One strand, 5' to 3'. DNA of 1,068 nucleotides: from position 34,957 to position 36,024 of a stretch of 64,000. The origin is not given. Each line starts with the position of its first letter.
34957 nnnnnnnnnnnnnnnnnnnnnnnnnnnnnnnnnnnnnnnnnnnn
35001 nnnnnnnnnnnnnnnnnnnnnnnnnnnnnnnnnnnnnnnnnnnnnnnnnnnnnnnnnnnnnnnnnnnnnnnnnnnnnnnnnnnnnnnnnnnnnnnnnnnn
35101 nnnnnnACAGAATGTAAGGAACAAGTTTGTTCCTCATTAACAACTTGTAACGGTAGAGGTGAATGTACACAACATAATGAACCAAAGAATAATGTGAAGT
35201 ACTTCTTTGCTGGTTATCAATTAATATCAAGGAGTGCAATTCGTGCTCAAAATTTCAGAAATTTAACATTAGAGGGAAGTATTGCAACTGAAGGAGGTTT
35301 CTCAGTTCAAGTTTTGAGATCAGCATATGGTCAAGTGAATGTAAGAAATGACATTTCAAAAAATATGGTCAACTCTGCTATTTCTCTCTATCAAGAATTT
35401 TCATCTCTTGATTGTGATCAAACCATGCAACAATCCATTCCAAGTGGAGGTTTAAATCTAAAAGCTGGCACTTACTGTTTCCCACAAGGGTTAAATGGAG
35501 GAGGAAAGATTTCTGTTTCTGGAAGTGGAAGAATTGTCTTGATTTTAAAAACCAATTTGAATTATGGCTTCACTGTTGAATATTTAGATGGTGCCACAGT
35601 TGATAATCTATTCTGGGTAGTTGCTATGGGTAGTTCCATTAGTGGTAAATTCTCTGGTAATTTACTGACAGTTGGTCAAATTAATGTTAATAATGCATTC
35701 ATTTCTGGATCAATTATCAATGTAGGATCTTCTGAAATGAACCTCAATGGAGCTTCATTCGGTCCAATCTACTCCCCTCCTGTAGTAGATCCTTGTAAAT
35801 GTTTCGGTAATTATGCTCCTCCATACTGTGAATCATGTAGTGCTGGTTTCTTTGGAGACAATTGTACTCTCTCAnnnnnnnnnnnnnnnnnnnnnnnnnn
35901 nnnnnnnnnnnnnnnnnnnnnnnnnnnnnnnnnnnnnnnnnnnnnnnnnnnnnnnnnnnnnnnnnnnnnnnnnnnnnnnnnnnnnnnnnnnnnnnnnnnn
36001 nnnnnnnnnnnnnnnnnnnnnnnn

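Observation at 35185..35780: Ice-binding-like (DUF3494) beta-helix domain embedded in a eukaryotic multi-EGF secreted protein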

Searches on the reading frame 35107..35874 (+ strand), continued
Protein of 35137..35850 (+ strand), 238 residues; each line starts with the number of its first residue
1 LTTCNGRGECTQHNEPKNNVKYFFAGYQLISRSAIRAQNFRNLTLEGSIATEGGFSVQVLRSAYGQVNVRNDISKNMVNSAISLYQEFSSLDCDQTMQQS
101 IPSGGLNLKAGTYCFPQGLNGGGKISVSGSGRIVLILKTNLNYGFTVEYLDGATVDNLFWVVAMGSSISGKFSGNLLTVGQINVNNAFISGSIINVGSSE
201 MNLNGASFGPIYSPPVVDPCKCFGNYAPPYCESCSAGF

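Call 36: fold_search(model_id=the predicted structure, library=pdb)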
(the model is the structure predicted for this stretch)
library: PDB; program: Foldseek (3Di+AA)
matches with E <= 10: 114; with E <= 0.001: 31
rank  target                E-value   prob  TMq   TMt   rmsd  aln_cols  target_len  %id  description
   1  7bwy_A                7.9e-09  1.00  0.73  0.74   2.9       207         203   17  Crystal structure of ice-binding protein from an Antarctic ascomycete, Antarctomyces psychrotrophicus. (released 2020-05-27)
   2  6eio                  1.0e-08  1.00  0.71  0.66   4.3       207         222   17  Crystal structure of an ice binding protein from an Antarctic Biological Consortium (released 2018-03-28)
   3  4nu2                  1.3e-07  1.00  0.68  0.65   3.6       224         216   17  Crystal structure of an ice-binding protein (FfIBP) from the Antarctic bacterium, Flavobacterium frigoris PS1 (released 2014-04-16)
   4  7bwx_A                1.3e-07  1.00  0.62  0.63   5.3       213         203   14  Crystal structure of ice-binding protein from an Antarctic ascomycete, Antarctomyces psychrotrophicus. (released 2020-05-27)
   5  4nu3_A                2.3e-07  1.00  0.64  0.59   5.4       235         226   15  Crystal structure of mFfIBP, a capping head region swapped mutant of ice-binding protein (released 2014-04-16)
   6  7ehk                  2.7e-07  1.00  0.70  0.67   4.1       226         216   17  Crystal structure of C107S mutant of FfIBP (released 2022-03-02)
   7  5uyt_B                4.8e-07  1.00  0.75  0.38   3.6       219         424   17  Crystal structure of ice binding protein from an Antarctic bacterium Flavobacteriaceae (released 2017-10-25)
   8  8x1o                  5.5e-07  1.00  0.63  0.60   6.1       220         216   17  Crystal structure of M249C/N270C mutant of FfIBP (released 2024-11-13)
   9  3wp9                  7.1e-07  1.00  0.72  0.67   4.3       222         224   18  Crystal structure of antifreeze protein from an Antarctic sea ice bacterium Colwellia sp. (released 2014-07-02)
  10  3uyu_B                7.5e-07  1.00  0.66  0.60   5.1       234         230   14  Structural basis for the antifreeze activity of an ice-binding protein (LeIBP) from Arctic yeast (released 2012-02-15)
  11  9lhr_B                7.5e-07  1.00  0.65  0.60   5.4       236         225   19  Crystal structure of Ice binding protein from Candidatus Cryosericum odellii SMC5 (released 2025-09-03)
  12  8x0z                  7.9e-07  1.00  0.70  0.67   3.5       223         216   18  Crystal structure of A101C/A120C mutant of FfIBP (released 2024-11-13)
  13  4nu3_B                1.1e-06  1.00  0.62  0.58   5.4       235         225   16  Crystal structure of mFfIBP, a capping head region swapped mutant of ice-binding protein (released 2014-04-16)
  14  5b5h                  1.1e-06  1.00  0.75  0.69   3.4       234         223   15  Hydrophobic ice-binding site confer hyperactivity on antifreeze protein from a snow mold fungus (released 2016-09-28)
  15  6a8k                  1.2e-06  1.00  0.75  0.64   4.2       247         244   13  Crystal structure of Ice-binding Protein from a Sea-Ice Microalga (released 2018-11-07)
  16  6bg8_A                1.2e-06  1.00  0.70  0.62   4.3       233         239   16  Shewanella frigidimarina ice-binding protein_1 DUF3494 Domain (released 2018-03-07)
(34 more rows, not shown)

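Call 39: find_encoding_contigs(protein=P0069, flank=5000, max_places=3)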
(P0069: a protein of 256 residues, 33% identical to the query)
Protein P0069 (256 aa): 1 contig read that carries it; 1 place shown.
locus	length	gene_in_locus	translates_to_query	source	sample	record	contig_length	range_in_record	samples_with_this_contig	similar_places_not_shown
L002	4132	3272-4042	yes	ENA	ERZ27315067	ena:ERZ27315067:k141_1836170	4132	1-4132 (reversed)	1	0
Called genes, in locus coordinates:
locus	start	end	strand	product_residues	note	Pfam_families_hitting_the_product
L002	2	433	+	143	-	?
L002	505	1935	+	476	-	PF05183:RdRP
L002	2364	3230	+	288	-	-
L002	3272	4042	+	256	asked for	-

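Call 41: list_cluster_members(proteins=[P0076, P0077, P0066, P0070, P0064, P0075, P0068, P0071, P0073, P0079])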
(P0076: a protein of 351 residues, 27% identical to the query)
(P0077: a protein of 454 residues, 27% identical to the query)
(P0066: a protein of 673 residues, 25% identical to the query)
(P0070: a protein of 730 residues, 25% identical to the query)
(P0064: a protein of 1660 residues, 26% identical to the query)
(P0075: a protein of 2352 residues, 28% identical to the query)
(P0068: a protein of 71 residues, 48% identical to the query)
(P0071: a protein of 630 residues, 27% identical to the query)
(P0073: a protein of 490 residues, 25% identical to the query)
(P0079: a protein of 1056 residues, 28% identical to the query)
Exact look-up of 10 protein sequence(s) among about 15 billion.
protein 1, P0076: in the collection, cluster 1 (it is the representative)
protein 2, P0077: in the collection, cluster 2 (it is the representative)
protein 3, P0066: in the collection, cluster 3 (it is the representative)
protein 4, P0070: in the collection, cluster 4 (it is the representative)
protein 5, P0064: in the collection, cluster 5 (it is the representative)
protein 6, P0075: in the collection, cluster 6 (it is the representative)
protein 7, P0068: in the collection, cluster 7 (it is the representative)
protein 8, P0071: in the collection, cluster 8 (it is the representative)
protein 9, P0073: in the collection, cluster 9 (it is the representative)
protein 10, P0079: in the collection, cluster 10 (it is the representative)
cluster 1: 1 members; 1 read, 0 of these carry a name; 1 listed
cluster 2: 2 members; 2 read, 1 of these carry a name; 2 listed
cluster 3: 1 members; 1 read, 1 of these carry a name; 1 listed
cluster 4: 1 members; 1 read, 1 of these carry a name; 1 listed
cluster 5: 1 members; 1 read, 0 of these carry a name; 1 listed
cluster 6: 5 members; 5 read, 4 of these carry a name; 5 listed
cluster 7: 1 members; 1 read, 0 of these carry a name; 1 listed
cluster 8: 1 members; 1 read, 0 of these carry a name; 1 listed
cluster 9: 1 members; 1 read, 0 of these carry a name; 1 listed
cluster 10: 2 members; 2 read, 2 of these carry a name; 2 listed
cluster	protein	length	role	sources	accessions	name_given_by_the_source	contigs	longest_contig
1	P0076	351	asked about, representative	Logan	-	-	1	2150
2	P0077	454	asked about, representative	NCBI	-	-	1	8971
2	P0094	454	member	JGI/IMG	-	hypothetical protein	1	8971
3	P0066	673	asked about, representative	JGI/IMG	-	hypothetical protein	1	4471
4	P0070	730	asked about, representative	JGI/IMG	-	uncharacterized protein YjbI with pentapeptide repeats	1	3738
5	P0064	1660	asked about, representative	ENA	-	-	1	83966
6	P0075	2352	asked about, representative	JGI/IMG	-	-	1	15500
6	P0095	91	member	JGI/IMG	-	hypothetical protein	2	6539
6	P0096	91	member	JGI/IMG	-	hypothetical protein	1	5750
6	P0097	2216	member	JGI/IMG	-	hypothetical protein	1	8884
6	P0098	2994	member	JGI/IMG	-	pimeloyl-ACP methyl ester carboxylesterase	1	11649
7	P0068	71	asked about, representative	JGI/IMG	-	-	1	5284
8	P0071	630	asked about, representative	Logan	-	-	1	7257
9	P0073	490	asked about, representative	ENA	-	-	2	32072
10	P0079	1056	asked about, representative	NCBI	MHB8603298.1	MAG: ice-binding family protein, partial [Nitrosotalea sp.]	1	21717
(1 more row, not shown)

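Call 52: predict_structure(alignment_id=A2)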
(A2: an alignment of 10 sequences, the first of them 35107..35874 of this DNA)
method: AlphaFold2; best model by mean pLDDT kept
length: 256 residues; sequences in the alignment: 10
mean_pLDDT: 79.4   pTM: 0.76
mean pLDDT of the five models: 79.4, 79.2, 78.1, 77.3, 76.2
residues with pLDDT >= 90: 138; 70-90: 47; 50-70: 16; < 50: 55
segments of 3 or more residues with pLDDT < 50: 1-14, 20-31, 229-233, 235-256
pLDDT, mean of each block of 10 residues (from residue 1): 40 46 38 74 90 87 85 89 89 94 96 95 97 91 96 95 91 96 96 95 93 91 55 46 43 39
secondary structure, 60 per line:
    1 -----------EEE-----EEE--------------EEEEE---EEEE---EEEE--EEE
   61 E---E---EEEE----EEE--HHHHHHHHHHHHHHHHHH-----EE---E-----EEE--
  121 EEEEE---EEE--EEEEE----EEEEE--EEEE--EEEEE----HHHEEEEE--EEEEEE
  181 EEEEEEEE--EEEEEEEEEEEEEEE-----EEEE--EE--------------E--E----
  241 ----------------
elements in order: E12-14 E20-22 E37-41 E45-48 E52-55 E58-61 E69-72 E77-79 H82-99 E116-118 E121-125 E129-131 E134-138 E143-147 E150-153 E156-160 E168-172 E175-188 E191-205 E211-214

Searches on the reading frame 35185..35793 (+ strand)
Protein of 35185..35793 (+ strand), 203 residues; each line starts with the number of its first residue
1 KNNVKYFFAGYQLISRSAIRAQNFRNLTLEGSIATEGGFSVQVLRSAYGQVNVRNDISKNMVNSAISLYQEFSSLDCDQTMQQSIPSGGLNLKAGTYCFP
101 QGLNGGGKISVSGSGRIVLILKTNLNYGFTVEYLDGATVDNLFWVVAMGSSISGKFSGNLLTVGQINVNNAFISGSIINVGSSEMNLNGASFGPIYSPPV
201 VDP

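Call 61: search_protein_families(library=ncbifam, proteins=[window:35185-35793:+, P0086], max_evalue=1)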
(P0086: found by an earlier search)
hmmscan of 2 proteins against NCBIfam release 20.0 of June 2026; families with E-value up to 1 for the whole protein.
window:35185-35793:+ (203 aa): 1 family
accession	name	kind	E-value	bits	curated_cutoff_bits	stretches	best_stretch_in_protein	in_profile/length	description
NF045625.1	IBP_CFB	equivalog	9.5e-05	21.8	400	1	88-178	165-262/275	ice-binding protein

P0086 (685 aa): 2 families
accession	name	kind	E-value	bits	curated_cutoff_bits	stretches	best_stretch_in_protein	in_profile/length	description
NF009941.0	PRK13404.1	subfamily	0.028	13.1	647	1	522-569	221-268/478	dihydropyrimidinase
TIGR02033.1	D-hydantoinase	equivalog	0.14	11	393.25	1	523-570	219-266/454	dihydropyrimidinase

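Call 64: find_related_loci(query=window:35185-35793:+, collection=metagenome_contigs, flank=3000)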
Query window:35185-35793:+ (203 aa) in metagenome_contigs; peptide patterns used: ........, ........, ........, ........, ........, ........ (x = any residue, [..] = any of these).
264 stretches matched a pattern, but none encodes a relative of the query by tblastn (E <= 1e-3).

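Call 66: find_related_loci(query=A3, collection=metagenome_contigs, flank=4000)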
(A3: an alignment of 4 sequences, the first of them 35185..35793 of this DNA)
Query A3 (203 aa) in metagenome_contigs; peptide patterns used: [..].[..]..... (x = any residue, [..] = any of these).
33 stretches matched a pattern; 1 encode a relative of the query (tblastn E <= 1e-3); 1 distinct loci.
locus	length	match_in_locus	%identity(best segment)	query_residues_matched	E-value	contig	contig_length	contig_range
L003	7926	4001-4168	32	77-142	3e-6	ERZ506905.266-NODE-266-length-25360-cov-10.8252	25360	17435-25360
